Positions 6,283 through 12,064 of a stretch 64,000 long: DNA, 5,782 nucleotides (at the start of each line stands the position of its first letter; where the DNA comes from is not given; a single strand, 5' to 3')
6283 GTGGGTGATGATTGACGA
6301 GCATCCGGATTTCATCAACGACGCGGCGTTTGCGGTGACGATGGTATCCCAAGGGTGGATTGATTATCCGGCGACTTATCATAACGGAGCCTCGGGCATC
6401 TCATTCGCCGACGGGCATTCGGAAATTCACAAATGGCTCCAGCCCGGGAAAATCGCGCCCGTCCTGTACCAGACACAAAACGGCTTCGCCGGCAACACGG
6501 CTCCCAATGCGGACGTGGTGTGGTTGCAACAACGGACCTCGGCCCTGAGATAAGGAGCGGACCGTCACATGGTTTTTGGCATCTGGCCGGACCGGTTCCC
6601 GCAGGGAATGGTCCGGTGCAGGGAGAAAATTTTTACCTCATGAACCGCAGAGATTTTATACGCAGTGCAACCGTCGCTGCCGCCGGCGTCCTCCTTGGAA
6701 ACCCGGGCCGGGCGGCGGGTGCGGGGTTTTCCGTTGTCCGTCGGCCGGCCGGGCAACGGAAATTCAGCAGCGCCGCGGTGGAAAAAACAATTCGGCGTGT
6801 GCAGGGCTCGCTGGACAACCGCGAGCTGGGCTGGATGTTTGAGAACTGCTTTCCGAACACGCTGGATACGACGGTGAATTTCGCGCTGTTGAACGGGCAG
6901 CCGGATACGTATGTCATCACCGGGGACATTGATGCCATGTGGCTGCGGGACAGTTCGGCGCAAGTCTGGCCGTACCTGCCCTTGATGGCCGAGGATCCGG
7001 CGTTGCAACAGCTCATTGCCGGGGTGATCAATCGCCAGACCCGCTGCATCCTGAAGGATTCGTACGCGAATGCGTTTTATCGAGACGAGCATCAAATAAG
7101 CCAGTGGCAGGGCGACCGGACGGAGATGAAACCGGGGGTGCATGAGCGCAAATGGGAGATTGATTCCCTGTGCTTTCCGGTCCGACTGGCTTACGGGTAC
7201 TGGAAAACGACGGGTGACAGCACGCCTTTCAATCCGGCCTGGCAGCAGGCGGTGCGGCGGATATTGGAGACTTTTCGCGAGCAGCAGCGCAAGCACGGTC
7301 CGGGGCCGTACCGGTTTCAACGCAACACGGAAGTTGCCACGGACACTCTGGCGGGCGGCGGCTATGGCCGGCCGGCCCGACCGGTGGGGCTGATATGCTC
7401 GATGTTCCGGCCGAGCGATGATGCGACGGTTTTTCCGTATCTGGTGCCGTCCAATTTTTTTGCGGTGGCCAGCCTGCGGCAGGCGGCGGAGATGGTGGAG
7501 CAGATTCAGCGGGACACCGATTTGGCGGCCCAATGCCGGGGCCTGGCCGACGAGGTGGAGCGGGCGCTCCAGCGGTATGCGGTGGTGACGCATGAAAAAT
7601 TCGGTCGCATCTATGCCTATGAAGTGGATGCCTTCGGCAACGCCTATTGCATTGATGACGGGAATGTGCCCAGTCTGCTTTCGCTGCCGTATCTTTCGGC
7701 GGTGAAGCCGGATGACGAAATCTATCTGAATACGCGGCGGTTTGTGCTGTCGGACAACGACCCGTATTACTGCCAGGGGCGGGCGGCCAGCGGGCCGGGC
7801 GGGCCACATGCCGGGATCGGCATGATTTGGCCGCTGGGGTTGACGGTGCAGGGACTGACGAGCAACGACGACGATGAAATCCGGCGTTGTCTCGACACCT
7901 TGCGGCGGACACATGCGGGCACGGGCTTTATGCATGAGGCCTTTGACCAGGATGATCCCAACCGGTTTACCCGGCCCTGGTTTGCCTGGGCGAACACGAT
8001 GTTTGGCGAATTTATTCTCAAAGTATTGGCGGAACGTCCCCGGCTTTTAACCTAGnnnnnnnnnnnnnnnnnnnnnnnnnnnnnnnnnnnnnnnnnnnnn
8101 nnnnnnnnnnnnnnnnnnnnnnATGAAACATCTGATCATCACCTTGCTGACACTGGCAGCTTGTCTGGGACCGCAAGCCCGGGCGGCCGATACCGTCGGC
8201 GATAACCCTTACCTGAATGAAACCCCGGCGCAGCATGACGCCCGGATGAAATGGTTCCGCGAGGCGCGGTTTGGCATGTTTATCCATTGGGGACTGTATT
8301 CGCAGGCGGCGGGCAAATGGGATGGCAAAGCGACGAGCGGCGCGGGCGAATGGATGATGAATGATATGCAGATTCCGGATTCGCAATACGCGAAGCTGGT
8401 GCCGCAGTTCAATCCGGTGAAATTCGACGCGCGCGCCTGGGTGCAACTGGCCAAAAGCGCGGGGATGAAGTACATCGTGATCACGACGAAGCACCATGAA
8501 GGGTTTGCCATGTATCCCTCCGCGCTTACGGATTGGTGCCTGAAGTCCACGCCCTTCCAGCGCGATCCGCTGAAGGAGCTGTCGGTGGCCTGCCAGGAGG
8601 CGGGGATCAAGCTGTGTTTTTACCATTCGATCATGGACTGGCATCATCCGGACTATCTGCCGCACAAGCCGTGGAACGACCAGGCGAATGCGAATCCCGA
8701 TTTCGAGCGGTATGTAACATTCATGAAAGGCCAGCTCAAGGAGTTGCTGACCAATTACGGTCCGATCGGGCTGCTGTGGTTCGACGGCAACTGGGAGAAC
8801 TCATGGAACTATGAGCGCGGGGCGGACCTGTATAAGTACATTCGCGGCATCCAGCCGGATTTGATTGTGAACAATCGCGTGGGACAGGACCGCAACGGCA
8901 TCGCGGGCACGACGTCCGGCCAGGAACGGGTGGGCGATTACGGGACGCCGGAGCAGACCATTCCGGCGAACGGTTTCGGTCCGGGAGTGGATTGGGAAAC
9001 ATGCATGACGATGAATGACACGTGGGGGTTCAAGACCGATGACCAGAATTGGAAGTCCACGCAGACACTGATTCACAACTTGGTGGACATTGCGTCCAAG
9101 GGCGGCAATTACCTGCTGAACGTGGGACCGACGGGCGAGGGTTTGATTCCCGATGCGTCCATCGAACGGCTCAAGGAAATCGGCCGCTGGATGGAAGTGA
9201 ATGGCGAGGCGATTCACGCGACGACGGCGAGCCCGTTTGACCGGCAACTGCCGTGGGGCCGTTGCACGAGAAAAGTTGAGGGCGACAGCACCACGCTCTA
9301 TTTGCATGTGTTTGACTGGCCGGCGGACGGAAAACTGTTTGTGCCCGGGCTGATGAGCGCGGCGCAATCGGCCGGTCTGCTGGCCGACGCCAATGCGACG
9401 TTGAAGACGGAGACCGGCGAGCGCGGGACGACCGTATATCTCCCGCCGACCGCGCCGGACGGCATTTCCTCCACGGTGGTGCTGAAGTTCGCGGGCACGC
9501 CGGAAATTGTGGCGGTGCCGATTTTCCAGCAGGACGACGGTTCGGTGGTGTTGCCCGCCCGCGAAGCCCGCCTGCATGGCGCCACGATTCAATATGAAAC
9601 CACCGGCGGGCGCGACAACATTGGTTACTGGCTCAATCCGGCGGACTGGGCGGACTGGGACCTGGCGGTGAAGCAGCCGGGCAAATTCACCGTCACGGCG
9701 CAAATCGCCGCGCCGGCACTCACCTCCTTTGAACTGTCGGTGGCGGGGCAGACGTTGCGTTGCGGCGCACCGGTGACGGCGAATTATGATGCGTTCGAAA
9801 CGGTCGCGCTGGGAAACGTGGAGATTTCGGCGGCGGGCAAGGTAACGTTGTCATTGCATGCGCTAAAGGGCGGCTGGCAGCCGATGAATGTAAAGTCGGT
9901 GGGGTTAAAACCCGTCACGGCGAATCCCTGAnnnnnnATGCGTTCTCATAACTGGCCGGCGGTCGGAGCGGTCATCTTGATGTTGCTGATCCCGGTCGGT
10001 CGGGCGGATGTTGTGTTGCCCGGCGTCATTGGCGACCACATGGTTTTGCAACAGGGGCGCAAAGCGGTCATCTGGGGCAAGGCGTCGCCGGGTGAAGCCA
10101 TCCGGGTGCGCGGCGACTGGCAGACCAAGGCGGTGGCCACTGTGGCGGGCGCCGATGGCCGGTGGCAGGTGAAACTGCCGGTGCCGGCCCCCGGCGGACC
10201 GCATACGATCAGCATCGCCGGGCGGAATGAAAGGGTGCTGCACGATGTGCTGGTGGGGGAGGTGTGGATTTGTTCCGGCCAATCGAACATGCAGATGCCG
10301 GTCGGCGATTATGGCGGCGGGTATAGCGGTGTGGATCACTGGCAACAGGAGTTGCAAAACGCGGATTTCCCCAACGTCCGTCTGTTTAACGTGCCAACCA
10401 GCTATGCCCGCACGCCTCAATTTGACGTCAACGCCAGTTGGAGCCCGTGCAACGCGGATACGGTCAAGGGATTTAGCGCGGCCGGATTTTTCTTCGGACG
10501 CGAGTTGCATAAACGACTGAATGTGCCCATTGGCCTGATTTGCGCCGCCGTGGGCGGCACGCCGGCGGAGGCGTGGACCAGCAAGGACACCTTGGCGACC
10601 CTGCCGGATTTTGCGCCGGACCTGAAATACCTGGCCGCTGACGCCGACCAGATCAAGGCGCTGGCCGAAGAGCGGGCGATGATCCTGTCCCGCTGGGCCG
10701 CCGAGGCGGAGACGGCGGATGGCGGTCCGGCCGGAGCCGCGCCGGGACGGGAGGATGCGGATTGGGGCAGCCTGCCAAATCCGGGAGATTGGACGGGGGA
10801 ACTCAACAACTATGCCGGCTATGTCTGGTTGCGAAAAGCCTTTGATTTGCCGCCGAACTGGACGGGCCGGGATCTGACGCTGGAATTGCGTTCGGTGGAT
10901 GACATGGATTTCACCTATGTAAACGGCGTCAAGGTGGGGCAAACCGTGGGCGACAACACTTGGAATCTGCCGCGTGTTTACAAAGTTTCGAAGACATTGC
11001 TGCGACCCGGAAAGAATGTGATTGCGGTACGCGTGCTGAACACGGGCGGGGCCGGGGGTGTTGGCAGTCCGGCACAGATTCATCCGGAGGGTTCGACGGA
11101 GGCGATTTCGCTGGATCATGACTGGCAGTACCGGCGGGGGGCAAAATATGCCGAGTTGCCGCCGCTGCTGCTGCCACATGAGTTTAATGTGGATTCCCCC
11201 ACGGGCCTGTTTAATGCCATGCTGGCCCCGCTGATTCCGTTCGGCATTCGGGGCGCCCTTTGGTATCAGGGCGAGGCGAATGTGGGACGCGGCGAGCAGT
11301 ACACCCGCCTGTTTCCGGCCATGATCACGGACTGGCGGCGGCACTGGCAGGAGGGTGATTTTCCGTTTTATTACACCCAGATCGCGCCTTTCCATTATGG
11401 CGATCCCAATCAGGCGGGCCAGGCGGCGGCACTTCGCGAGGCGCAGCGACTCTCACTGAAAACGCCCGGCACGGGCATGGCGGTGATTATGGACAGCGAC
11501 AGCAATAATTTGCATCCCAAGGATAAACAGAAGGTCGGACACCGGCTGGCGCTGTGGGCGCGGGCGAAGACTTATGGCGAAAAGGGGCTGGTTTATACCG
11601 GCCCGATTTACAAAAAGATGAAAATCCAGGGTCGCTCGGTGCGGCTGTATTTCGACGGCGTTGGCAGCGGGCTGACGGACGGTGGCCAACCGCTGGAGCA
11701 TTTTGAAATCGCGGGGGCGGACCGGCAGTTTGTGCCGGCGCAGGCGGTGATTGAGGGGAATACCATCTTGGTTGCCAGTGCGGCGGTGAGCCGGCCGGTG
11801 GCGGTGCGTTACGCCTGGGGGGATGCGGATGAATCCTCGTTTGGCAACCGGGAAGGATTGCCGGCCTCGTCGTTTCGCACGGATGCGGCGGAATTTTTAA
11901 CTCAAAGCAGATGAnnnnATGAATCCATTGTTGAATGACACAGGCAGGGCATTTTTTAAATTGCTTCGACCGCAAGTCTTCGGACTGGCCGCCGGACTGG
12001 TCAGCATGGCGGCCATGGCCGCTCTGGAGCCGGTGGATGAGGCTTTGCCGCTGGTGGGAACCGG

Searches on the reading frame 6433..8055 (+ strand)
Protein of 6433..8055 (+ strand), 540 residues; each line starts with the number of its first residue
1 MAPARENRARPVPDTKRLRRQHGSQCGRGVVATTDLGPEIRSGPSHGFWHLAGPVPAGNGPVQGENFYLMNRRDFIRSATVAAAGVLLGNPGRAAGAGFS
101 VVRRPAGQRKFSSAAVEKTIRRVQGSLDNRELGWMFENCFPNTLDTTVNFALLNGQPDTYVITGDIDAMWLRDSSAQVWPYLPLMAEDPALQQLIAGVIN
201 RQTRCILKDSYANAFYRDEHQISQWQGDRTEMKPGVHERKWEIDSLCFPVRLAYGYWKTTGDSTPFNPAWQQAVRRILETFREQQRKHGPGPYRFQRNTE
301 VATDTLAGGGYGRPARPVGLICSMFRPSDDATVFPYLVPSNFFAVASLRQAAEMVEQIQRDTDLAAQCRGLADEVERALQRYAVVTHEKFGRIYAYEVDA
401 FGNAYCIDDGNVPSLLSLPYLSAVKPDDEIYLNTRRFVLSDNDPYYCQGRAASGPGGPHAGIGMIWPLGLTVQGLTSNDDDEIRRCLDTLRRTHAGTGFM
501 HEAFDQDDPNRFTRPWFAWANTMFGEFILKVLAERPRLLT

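Call 16: search_protein_families(library=pfam, proteins=[window:6433-8055:+], max_evalue=0.001)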
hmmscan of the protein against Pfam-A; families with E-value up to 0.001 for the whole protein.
window:6433-8055:+ (540 aa): 2 families
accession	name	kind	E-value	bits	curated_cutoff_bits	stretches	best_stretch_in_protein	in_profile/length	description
PF06824.17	Glyco_hydro_125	-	2.4e-167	557.5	23.4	1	130-529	2-414/414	Metal-independent alpha-mannosidase (GH125)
PF10518.14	TAT_signal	-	0.00034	20.8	22.7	1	70-89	2-21/21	TAT (twin-arginine translocation) pathway signal sequence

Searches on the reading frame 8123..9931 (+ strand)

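Call 16: search_protein_families(library=pfam, proteins=[window:8123-9931:+], max_evalue=0.001)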
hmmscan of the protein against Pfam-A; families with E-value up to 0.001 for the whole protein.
window:8123-9931:+ (602 aa): 3 families
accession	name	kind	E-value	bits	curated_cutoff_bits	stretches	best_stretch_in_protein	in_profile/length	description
PF01120.23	Alpha_L_fucos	-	4.5e-100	335.9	25.2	1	32-362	15-345/345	Alpha-L-fucosidase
PF14871.12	GHL6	-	7e-07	30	35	1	102-185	1-80/132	Hypothetical glycosyl hydrolase 6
PF16871.11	DUF5077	-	7.2e-05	23.4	24.6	1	497-582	21-103/122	Domain of unknown function (DUF5077)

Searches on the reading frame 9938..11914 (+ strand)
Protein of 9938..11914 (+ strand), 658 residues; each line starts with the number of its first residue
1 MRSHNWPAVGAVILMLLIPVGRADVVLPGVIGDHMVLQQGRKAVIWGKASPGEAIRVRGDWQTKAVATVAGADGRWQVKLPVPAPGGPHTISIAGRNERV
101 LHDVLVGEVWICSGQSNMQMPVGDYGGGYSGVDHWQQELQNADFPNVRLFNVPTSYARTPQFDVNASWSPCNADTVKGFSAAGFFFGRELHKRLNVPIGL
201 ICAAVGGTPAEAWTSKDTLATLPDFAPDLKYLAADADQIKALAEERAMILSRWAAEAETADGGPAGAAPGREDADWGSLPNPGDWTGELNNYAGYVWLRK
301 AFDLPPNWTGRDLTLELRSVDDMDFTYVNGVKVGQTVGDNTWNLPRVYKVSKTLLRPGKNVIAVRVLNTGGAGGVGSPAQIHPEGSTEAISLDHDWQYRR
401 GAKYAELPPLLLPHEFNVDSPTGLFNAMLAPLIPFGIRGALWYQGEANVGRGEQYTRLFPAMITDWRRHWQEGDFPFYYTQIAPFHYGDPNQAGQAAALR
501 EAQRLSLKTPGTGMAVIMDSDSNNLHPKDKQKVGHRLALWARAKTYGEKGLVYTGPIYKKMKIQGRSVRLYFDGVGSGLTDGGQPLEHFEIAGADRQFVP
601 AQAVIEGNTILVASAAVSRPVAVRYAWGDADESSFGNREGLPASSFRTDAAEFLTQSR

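Call 16: search_protein_families(library=pfam, proteins=[window:9938-11914:+], max_evalue=0.001)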
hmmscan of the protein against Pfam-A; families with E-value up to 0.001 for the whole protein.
window:9938-11914:+ (658 aa): 2 families
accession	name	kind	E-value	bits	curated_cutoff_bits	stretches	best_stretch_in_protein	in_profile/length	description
PF03629.24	SASA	-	4.9e-18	66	24.8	2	108-217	3-102/226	Carbohydrate esterase, sialic acid-specific acetylesterase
PF02837.24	Glyco_hydro_2_N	-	4.7e-07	30.3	28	1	287-368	58-135/169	Glycosyl hydrolases family 2, sugar binding domain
